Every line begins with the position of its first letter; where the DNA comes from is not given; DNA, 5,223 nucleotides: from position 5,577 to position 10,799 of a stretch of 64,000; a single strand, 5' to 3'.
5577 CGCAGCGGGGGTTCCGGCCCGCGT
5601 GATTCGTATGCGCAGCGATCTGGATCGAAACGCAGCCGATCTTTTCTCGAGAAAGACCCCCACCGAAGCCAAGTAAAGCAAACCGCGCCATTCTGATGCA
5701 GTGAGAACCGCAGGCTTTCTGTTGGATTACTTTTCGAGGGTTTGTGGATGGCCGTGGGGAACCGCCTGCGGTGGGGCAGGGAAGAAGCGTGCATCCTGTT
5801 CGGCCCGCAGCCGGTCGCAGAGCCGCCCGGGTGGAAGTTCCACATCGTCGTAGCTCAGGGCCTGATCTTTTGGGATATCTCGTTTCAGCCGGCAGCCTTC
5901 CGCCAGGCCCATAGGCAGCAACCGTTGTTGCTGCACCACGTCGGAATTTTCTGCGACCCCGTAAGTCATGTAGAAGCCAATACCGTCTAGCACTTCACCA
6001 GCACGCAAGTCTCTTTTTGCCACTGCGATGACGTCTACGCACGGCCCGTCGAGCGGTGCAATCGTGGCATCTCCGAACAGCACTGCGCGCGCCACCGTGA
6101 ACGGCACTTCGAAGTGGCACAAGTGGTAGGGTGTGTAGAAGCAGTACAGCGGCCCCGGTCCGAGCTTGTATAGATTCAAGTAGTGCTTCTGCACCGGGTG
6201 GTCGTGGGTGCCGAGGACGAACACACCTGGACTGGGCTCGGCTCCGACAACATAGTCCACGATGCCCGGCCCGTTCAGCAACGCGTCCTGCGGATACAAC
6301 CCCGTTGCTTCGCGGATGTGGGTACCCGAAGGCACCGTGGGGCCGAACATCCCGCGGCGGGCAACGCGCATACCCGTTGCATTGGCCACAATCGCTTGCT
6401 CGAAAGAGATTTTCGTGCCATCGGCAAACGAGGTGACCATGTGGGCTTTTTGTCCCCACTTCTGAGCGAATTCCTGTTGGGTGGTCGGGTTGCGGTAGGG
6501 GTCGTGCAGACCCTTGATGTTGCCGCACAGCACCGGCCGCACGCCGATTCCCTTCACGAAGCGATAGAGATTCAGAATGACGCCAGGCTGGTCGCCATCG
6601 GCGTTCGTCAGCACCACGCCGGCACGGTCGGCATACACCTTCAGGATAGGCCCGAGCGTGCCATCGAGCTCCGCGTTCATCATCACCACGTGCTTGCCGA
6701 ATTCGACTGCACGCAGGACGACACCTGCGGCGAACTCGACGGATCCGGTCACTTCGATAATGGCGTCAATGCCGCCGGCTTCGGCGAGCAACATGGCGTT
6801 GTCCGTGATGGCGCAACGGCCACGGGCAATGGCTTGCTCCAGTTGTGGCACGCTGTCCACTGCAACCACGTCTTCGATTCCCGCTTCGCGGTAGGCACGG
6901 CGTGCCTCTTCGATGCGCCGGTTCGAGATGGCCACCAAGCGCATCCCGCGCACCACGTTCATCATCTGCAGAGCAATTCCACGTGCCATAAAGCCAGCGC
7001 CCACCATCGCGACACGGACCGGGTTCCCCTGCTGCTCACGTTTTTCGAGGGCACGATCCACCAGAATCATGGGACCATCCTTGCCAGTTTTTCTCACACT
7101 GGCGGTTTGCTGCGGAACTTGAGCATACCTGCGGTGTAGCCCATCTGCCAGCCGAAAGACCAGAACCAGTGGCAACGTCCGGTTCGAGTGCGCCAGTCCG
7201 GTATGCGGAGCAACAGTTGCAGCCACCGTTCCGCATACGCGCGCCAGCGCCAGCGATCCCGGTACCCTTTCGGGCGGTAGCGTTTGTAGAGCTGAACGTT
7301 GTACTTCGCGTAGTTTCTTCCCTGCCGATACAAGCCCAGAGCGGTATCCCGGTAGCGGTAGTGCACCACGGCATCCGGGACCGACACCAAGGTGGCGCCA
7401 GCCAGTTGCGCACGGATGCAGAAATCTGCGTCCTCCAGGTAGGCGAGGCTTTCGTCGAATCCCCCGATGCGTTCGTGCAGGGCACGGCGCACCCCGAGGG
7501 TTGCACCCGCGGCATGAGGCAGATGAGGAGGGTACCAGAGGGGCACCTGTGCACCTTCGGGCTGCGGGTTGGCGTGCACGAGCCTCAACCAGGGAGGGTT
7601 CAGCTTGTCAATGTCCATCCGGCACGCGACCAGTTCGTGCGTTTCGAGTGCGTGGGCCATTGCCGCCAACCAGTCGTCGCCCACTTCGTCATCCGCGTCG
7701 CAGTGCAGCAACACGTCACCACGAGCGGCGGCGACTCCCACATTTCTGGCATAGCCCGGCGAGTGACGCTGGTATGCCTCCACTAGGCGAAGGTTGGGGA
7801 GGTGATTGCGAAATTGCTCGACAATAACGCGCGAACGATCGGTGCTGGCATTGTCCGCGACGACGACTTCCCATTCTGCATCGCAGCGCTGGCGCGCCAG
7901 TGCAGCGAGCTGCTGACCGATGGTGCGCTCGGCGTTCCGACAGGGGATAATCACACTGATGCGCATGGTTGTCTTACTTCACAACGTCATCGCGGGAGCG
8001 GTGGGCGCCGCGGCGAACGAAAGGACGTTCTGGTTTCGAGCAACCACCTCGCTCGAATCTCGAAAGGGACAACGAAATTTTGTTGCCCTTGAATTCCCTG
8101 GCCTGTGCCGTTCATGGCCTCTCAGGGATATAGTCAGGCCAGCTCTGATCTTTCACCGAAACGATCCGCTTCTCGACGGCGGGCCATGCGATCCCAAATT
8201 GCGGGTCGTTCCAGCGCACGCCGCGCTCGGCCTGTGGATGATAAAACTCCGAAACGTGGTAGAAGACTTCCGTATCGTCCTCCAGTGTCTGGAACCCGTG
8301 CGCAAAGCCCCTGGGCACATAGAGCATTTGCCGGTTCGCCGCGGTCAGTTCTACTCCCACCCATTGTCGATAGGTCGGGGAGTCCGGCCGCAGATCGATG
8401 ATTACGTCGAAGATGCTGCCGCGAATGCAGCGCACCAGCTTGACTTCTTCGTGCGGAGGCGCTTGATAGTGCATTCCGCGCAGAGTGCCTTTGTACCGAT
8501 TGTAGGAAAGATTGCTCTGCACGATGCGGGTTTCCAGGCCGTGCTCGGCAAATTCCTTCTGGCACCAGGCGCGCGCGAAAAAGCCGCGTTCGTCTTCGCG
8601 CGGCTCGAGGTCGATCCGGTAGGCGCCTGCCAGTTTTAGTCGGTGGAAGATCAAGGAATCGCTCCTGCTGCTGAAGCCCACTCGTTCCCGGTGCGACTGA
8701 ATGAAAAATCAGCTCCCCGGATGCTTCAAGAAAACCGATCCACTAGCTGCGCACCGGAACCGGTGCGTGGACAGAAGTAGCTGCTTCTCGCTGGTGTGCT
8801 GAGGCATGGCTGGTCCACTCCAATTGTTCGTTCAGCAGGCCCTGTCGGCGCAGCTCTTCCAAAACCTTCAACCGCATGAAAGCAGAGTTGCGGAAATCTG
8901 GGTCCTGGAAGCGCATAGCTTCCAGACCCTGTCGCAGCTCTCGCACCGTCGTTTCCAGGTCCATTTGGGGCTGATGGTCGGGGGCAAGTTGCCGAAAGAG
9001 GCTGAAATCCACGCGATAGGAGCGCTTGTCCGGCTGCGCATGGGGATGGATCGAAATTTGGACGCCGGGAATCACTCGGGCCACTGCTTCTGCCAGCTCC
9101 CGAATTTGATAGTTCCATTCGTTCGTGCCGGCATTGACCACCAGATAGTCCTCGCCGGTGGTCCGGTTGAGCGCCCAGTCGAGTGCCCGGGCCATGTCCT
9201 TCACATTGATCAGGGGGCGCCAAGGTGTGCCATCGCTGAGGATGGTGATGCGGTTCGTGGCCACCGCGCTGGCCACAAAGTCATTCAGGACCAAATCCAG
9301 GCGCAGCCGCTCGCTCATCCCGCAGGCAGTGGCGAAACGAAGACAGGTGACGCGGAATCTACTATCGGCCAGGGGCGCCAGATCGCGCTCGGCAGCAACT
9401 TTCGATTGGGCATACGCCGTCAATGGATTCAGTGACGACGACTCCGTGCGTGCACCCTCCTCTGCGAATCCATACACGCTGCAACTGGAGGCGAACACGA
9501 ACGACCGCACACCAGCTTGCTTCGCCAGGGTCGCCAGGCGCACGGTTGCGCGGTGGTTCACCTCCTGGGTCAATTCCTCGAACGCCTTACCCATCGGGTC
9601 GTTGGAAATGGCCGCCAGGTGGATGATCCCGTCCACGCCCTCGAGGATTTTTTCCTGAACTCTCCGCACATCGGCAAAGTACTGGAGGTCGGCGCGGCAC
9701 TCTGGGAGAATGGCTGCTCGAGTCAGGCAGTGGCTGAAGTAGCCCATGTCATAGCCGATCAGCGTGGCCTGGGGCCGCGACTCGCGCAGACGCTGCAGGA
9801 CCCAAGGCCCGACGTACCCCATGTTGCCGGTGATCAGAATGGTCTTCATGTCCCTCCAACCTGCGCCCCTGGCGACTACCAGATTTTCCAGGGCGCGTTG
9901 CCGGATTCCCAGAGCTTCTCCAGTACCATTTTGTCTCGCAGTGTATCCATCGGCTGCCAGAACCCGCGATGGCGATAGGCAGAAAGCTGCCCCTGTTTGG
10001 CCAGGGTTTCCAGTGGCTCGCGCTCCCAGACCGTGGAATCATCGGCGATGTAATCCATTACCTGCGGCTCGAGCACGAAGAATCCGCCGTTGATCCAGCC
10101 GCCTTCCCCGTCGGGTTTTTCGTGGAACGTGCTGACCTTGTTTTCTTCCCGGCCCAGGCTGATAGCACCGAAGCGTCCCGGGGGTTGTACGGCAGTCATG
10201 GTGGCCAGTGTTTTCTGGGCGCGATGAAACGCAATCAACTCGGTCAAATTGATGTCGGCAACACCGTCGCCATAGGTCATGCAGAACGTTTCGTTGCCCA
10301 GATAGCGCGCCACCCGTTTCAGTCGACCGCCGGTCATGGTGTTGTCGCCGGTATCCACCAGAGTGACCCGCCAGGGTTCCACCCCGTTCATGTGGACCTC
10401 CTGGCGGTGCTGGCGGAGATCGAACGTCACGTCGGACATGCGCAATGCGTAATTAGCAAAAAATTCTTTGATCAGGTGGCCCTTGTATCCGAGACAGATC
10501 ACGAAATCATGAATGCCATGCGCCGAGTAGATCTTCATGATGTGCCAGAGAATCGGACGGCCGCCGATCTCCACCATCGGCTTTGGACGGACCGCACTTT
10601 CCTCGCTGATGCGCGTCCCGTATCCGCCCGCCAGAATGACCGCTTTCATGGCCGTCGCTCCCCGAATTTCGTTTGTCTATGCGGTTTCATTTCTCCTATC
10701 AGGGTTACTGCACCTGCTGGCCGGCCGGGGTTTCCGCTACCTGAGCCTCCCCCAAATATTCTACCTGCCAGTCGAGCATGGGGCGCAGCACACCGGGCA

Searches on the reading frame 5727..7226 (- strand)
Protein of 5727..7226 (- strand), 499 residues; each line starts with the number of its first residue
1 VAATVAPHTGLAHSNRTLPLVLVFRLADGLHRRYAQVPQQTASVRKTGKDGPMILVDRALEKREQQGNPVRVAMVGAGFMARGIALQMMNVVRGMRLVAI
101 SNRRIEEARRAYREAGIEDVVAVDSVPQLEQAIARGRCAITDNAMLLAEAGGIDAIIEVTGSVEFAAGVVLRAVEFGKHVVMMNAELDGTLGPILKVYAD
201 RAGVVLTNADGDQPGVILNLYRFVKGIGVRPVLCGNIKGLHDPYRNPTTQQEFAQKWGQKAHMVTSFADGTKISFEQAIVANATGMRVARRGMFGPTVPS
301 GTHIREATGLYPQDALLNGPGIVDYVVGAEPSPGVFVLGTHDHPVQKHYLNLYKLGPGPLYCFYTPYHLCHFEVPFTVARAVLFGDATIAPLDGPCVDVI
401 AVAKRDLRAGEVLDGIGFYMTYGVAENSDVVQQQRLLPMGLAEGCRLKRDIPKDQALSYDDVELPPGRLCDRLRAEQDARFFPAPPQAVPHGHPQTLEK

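Call 71: search_protein_families(library=pfam, proteins=[window:5727-7226:-], max_evalue=0.0001)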
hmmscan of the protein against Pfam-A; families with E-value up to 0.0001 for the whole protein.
window:5727-7226:- (499 aa): 3 families
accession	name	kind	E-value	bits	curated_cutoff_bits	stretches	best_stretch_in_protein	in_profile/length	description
PF21135.2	DRL_cat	-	1.7e-54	184.7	27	1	211-374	1-164/164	Oxidoreductase DRL, catalytic domain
PF08666.17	SAF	-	1.6e-08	35.4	21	1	400-463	3-63/63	SAF domain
PF03447.22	NAD_binding_3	-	5.4e-06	27.5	24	1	76-186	1-91/116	Homoserine dehydrogenase, NAD binding domain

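Call 72: search_protein_families(library=ncbifam, proteins=[window:5727-7226:-], max_evalue=1e-8)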
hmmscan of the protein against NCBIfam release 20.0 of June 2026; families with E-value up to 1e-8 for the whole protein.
window:5727-7226:- (499 aa): 0 families

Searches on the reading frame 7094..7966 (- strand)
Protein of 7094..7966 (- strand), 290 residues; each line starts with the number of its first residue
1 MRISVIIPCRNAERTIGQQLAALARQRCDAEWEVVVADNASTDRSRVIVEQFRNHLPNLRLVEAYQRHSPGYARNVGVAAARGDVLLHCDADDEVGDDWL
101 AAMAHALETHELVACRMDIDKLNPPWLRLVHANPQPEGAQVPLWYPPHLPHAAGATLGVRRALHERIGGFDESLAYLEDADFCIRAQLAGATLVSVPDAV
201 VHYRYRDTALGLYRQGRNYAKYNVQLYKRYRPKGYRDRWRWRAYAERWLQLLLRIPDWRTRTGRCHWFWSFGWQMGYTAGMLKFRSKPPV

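Call 71: search_protein_families(library=pfam, proteins=[window:7094-7966:-], max_evalue=0.0001)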
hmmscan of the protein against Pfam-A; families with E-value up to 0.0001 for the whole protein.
window:7094-7966:- (290 aa): 4 families
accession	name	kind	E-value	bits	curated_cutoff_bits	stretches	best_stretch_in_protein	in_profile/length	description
PF00535.33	Glycos_transf_2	-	7.1e-28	98.1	23.3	1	4-167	1-167/168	Glycosyl transferase family 2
PF10111.15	Glyco_tranf_2_2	-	6.3e-16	59.1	27.3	1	4-109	1-108/276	Glycosyltransferase like family 2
PF13641.12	Glyco_tranf_2_3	-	3.4e-13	50.6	27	1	2-211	2-218/230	Glycosyltransferase like family 2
PF13632.12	Glyco_trans_2_3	-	6.5e-06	26.5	27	1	153-273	73-165/198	Glycosyl transferase family group 2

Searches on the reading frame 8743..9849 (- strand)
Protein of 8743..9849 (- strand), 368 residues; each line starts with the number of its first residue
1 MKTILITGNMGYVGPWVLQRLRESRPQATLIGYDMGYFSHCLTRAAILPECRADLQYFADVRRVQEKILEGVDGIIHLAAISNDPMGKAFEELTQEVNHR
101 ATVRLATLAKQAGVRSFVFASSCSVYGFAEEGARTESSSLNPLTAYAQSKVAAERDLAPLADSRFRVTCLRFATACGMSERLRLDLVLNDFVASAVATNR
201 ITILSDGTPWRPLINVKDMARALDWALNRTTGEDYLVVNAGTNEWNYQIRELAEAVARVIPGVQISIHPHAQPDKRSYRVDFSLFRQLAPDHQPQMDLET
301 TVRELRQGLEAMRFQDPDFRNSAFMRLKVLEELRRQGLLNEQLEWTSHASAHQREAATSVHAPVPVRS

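Call 71: search_protein_families(library=pfam, proteins=[window:8743-9849:-], max_evalue=0.0001)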
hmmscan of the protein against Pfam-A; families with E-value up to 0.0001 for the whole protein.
window:8743-9849:- (368 aa): 6 families
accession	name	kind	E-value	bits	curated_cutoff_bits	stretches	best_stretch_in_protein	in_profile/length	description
PF01370.27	Epimerase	-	3.7e-38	131.7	20.9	1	4-237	1-236/240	NAD dependent epimerase/dehydratase family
PF16363.11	GDP_Man_Dehyd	-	1.4e-17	64.6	27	1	5-287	1-300/332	GDP-mannose 4,6 dehydratase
PF01073.25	3Beta_HSD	-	4e-10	39.6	22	1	5-168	1-168/280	3-beta hydroxysteroid dehydrogenase/isomerase family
PF04321.23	RmlD_sub_bind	-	5.4e-10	39.3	27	1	3-174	2-150/287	RmlD substrate binding domain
PF07993.18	NAD_binding_4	-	2.6e-05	23.9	20.1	0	66-178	83-210/258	Male sterility protein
PF13460.12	NAD_binding_10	-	5.2e-05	23.6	27.2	0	66-173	55-144/184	NAD(P)H-binding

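Call 72: search_protein_families(library=ncbifam, proteins=[window:8743-9849:-], max_evalue=1e-8)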
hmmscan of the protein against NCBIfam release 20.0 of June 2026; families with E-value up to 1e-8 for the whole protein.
window:8743-9849:- (368 aa): 6 families
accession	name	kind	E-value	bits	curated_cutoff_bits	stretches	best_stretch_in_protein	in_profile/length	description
TIGR01179.1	galE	equivalog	5e-24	84.7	262.3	1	4-272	2-288/332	UDP-glucose 4-epimerase GalE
TIGR02197.1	heptose_epim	equivalog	7.7e-15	54.9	274.6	1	4-261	1-261/316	ADP-glyceromanno-heptose 6-epimerase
TIGR01181.1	dTDP_gluc_dehyt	equivalog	1.6e-11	43.8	365.1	1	4-260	2-261/321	dTDP-glucose 4,6-dehydratase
TIGR04180.1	EDH_00030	hypoth_equivalog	1.7e-11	43.7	475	1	4-269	1-264/297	NAD-dependent 4,6-dehydratase LegB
NF043036.1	ErythonDh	equivalog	8.5e-10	38.3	325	1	4-154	3-157/321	D-erythronate dehydrogenase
TIGR03466.1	HpnA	hypoth_equivalog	3.7e-09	35.9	367.65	1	3-168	2-163/327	hopanoid-associated sugar epimerase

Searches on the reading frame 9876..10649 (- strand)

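Call 71: search_protein_families(library=pfam, proteins=[window:9876-10649:-], max_evalue=0.0001)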
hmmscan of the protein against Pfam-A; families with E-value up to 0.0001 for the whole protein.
window:9876-10649:- (257 aa): 2 families
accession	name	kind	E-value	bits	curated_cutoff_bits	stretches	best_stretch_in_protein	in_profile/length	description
PF00483.29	NTP_transferase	-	3.8e-22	79.5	21.2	1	2-206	1-194/245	Nucleotidyl transferase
PF12804.13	NTP_transf_3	-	6.2e-08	33.4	27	1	3-66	1-57/160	MobA-like NTP transferase domain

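Call 72: search_protein_families(library=ncbifam, proteins=[window:9876-10649:-], max_evalue=1e-8)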
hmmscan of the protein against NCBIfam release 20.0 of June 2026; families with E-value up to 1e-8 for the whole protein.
window:9876-10649:- (257 aa): 9 families
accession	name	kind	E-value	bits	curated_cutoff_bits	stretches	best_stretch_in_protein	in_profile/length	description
TIGR02623.1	G1P_cyt_trans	equivalog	2.4e-139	463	300.25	1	1-257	1-255/255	glucose-1-phosphate cytidylyltransferase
TIGR03992.1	Arch_glmU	subfamily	4.9e-25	88.2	292.1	2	1-76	1-76/393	bifunctional sugar-1-phosphate nucleotidylyltransferase/acetyltransferase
NF052502.1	man1P_GTase_Rv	exception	4.4e-22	78.4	440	1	2-238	2-221/352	mannose-1-phosphate guanylyltransferase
NF049965.1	GlMnHpPGnyltfHddC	equivalog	7.4e-21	74.8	300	1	1-71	1-71/221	D-glycero-D-manno-heptose 1-phosphate guanosyltransferase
NF041313.1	UDPGP_AglF_Halo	equivalog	5.3e-17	62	400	1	1-65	1-65/234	UTP--glucose-1-phosphate uridylyltransferase AglF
NF045761.1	NAMPUrTaseMurU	equivalog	1.5e-16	60.9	250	1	1-64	1-64/226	N-acetylmuramate alpha-1-phosphate uridylyltransferase MurU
NF041173.1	Sug_nt_acttase_Thmprot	equivalog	1.5e-14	53.8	600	1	1-232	1-212/405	bifunctional sugar-1-phosphate nucleotidylyltransferase/acetyltransferase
TIGR01208.1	rmlA_long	equivalog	1.7e-13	50.2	320.25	1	2-210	1-191/353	glucose-1-phosphate thymidylyltransferase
NF041135.1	IPPtranDIPPsyn_Thcocales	equivalog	9e-13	48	580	1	1-70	1-67/419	bifunctional L-myo-inositol-1-phosphate cytidylyltransferase/CDP-L-myo-inositol myo-inositolphosphotransferase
